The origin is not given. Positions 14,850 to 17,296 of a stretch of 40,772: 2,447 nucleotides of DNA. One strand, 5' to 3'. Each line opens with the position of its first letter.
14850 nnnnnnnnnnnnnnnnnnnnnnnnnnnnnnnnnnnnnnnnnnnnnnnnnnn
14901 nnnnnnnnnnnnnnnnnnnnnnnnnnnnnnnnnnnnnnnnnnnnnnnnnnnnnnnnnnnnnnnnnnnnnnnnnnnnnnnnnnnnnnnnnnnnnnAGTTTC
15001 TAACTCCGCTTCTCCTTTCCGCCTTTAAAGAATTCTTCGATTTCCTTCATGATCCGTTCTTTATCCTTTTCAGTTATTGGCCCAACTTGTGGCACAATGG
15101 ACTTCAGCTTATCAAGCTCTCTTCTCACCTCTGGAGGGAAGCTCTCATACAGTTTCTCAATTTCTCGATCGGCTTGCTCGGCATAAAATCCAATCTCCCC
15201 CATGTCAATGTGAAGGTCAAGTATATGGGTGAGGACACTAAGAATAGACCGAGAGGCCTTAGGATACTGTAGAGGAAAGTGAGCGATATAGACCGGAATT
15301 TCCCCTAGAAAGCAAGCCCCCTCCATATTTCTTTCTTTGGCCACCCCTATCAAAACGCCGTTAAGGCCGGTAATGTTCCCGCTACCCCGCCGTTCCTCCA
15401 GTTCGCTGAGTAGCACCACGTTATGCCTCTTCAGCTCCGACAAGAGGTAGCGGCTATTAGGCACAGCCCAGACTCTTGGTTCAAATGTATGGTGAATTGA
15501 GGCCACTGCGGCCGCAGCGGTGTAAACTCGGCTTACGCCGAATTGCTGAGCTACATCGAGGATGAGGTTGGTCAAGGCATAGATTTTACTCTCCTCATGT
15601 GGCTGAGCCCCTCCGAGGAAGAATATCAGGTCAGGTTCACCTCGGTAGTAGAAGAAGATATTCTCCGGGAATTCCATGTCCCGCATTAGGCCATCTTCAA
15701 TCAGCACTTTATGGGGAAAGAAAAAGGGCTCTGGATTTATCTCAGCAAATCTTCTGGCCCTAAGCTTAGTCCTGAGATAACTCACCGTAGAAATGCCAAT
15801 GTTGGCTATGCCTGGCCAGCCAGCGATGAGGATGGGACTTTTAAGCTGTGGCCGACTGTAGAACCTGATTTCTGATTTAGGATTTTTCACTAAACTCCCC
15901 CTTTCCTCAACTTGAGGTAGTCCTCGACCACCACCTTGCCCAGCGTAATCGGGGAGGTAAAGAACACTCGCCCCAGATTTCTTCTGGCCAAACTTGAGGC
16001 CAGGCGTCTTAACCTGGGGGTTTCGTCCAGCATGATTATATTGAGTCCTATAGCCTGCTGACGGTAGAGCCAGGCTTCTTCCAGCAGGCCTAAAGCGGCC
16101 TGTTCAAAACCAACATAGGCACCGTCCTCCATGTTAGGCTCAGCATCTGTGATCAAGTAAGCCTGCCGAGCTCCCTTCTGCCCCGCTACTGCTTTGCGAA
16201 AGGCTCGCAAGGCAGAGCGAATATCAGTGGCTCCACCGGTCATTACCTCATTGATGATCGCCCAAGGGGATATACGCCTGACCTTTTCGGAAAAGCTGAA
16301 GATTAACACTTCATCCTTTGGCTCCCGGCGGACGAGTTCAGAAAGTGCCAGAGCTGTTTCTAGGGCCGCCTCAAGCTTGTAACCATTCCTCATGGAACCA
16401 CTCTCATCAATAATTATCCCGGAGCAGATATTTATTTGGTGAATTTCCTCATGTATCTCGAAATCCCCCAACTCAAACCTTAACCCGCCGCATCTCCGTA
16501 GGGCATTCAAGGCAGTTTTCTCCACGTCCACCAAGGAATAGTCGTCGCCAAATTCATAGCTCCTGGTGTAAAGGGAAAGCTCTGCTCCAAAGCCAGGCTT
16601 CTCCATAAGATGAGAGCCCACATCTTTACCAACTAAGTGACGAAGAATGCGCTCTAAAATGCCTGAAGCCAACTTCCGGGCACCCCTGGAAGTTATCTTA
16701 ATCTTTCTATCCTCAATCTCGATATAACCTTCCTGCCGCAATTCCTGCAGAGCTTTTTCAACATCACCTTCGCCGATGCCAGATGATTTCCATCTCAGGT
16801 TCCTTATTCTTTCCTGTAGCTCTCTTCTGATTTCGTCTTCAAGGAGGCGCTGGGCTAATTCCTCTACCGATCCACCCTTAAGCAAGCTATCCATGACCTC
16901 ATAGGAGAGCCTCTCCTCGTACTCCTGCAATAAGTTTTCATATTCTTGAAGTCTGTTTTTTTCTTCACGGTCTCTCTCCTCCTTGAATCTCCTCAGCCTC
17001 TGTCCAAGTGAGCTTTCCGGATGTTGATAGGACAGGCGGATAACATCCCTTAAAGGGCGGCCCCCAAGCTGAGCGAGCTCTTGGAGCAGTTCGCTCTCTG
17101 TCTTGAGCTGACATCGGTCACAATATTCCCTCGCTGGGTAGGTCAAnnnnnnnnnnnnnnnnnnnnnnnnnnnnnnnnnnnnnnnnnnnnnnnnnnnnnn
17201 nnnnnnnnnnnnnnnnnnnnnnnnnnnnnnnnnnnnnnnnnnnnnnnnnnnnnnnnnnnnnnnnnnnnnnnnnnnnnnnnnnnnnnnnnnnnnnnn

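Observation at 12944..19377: AAA+ (ChlI/BchI-like) - VWA - PAC2 - PAC2 - M24 peptidase operon with a divergent winged-helix gene: candidate undescribed ATP-driven assembly or proteostasis module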

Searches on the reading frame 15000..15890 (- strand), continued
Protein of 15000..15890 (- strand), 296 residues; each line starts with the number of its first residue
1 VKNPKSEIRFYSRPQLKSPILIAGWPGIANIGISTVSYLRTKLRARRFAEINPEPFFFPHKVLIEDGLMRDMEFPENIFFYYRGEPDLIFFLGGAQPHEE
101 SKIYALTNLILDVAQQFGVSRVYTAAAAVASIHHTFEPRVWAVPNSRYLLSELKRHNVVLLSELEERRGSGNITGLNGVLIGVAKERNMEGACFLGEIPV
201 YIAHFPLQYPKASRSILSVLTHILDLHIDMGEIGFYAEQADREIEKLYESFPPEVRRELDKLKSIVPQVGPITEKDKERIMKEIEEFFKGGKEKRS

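Call 75: search_solved_structures(query=A1, max_evalue=0.01, show_alignments=4)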
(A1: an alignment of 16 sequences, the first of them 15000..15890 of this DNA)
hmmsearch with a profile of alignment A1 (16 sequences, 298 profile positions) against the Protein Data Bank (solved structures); distinct sequences matched with E-value up to 0.01: 6.
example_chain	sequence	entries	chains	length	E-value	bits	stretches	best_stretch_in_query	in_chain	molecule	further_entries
3vr0_A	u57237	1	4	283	3.8e-34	121.2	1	2-252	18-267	Putative uncharacterized protein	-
3wz2_A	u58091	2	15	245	1.6e-09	40.3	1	11-258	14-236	Uncharacterized protein | PbaA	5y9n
3mnf_A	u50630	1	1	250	4.1e-09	39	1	16-247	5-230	PAC2 family protein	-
5un0_1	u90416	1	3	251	5.5e-07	32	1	22-246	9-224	proteasome assembly chaperone 2 (PAC2) homologue Rv2125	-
3qg5_C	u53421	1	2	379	0.0069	18.6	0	227-296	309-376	Mre11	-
3gaa_A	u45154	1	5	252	0.0074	18.5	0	9-250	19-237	uncharacterized protein Ta1441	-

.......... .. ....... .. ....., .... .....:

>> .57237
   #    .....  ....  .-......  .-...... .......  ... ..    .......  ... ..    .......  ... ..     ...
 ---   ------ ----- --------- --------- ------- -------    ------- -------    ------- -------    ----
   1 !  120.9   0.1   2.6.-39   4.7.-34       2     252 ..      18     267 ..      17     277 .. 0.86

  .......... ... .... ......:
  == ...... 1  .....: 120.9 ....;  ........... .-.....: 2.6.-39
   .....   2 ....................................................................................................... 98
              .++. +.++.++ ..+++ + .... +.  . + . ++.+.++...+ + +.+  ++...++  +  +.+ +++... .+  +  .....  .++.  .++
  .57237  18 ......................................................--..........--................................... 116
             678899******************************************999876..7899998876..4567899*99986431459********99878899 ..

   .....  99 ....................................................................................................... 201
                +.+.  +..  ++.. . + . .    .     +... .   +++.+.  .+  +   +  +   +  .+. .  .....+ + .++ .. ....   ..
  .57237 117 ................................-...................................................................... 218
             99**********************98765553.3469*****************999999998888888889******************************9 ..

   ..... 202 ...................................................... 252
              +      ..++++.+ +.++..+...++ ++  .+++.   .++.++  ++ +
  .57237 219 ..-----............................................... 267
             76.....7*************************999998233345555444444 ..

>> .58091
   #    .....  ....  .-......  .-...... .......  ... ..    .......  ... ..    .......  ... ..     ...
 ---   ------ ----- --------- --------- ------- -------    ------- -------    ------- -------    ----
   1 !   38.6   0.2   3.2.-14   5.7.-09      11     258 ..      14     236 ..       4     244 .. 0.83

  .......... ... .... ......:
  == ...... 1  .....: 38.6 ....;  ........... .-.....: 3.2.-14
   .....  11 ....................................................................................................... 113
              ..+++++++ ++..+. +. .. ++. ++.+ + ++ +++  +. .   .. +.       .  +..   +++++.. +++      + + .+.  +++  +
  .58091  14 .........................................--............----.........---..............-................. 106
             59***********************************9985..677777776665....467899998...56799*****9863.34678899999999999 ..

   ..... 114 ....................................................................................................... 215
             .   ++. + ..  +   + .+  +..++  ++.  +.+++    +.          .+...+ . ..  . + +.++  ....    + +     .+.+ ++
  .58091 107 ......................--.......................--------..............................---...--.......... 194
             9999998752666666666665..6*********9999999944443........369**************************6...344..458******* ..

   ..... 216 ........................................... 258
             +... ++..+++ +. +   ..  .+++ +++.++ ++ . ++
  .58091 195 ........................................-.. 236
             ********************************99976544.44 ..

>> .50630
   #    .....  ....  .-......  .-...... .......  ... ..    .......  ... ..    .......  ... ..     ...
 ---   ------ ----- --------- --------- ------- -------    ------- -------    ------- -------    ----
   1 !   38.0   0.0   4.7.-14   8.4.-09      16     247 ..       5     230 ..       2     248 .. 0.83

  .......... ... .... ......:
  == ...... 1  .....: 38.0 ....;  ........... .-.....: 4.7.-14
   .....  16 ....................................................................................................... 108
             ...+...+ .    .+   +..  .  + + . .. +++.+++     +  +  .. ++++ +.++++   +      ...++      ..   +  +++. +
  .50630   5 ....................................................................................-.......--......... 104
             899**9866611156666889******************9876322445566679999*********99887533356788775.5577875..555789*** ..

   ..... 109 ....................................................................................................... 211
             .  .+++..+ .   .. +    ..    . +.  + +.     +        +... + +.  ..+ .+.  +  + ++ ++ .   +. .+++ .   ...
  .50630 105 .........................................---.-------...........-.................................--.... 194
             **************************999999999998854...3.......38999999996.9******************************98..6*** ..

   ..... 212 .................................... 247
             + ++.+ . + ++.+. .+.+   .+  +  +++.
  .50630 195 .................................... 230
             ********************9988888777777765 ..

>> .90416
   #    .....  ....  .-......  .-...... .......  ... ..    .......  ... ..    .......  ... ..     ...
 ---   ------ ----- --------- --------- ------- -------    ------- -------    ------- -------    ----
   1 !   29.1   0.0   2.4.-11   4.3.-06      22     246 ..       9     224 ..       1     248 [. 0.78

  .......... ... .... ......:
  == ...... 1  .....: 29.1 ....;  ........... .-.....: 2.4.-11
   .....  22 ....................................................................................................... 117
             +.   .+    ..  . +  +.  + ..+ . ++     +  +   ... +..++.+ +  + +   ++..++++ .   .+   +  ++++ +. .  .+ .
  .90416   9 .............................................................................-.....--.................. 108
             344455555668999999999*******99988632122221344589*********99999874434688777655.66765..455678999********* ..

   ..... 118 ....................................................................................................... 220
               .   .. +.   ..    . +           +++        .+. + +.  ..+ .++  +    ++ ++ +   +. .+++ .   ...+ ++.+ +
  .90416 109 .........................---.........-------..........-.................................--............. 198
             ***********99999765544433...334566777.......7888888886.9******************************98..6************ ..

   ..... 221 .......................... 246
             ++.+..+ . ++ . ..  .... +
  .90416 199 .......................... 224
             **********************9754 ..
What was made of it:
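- Closest known: Archaeal PbaA/PbaB and eukaryotic PAC2/Pba1-Pba2 proteasome assembly chaperones. Same: PAC2a matches PbaB 3vr0 at 3.8e-34 and shares the PGIGxxG, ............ and llGE motifs (call 75).
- Closest known: Actinobacterial PAC2 homologues Rv2125 / Rv2714 / 3mnf. Same: They share a PxYxxxxP(N/Y)PKA(T/S)-type motif (call 75).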

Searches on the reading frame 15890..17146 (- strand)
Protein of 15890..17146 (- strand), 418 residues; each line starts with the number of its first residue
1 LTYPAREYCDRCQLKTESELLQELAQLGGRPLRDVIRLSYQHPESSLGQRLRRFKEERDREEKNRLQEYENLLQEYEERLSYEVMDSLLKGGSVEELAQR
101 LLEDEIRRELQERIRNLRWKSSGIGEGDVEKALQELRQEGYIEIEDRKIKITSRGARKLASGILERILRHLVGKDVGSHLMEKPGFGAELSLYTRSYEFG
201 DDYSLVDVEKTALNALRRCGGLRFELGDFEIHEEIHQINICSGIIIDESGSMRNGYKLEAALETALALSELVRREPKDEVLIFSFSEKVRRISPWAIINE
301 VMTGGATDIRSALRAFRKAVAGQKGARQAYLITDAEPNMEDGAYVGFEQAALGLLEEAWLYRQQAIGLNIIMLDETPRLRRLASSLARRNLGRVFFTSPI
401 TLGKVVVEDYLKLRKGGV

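Call 3: search_protein_families(library=pfam, proteins=[window:15890-17146:-], max_evalue=0.1)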
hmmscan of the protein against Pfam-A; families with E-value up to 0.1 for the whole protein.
window:15890-17146:- (418 aa): 3 families
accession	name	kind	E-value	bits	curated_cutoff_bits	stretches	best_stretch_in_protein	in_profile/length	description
PF13519.12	VWA_2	-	6.8e-11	43.2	27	1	244-335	3-106/107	von Willebrand factor type A domain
PF00092.34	VWA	-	0.028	15.1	23.8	0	244-339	4-117/174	von Willebrand factor type A domain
PF01978.25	TrmB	-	0.059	13.7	25.6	0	120-148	30-58/68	Sugar-specific transcriptional regulator TrmB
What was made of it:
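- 15890..17146 (-): Stand-alone VWA/MIDAS protein (418 aa). Layout: N-terminal CxxC, variable coiled coil, WH-like segment (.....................), conserved middle domain (precomputed Pfam PF27098 Rv0959_3rd in homologues), C-terminal VWA. VWA_2 6.8e-11 (call 3).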

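Call 4: search_protein_families(library=ncbifam, proteins=[window:15890-17146:-], max_evalue=0.1)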
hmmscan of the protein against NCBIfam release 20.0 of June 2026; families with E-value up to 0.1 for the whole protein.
window:15890-17146:- (418 aa): 3 families
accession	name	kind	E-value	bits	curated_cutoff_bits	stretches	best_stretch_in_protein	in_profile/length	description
NF041241.1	YhfZ_full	equivalog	0.052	12.8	260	1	91-147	8-62/304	GntR family transcriptional regulator YhfZ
NF003210.0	PRK04172.1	equivalog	0.056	12.3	350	1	119-173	27-84/496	phenylalanine--tRNA ligase subunit alpha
TIGR03436.1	acidobact_VWFA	subfamily_domain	0.098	12.1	81.25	0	243-311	70-135/324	VWA domain-containing protein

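Call 13: search_solved_structures(query=window:15890-17146:-, max_evalue=0.1)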
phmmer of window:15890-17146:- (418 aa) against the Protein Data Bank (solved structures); distinct sequences matched with E-value up to 0.1: 0.

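Call 29: search_protein_families(library=padloc, proteins=[window:15890-17146:-], max_evalue=0.01)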
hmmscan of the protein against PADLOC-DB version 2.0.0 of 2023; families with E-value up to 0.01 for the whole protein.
window:15890-17146:- (418 aa): 0 families

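Call 73: search_solved_structures(query=A5, max_evalue=1)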
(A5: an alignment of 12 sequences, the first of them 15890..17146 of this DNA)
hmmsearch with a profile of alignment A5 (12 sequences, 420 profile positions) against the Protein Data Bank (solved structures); distinct sequences matched with E-value up to 1: 2.
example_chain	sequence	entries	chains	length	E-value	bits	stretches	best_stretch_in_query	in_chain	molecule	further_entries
5a8j_A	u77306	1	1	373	0.0016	20.8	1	243-295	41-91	VWA2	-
3rpm_A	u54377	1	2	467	0.66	12.2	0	50-149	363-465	Beta-N-acetyl-hexosaminidase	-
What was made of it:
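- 15890..17146 (-): No solved relative for the N-terminal half (calls 13, 73).
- Tried and rejected: The VWA protein and its family profile against PDB sequences gave nothing for the N-terminal half, and only a weak MIDAS hit to 5a8j (calls 13, 73).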
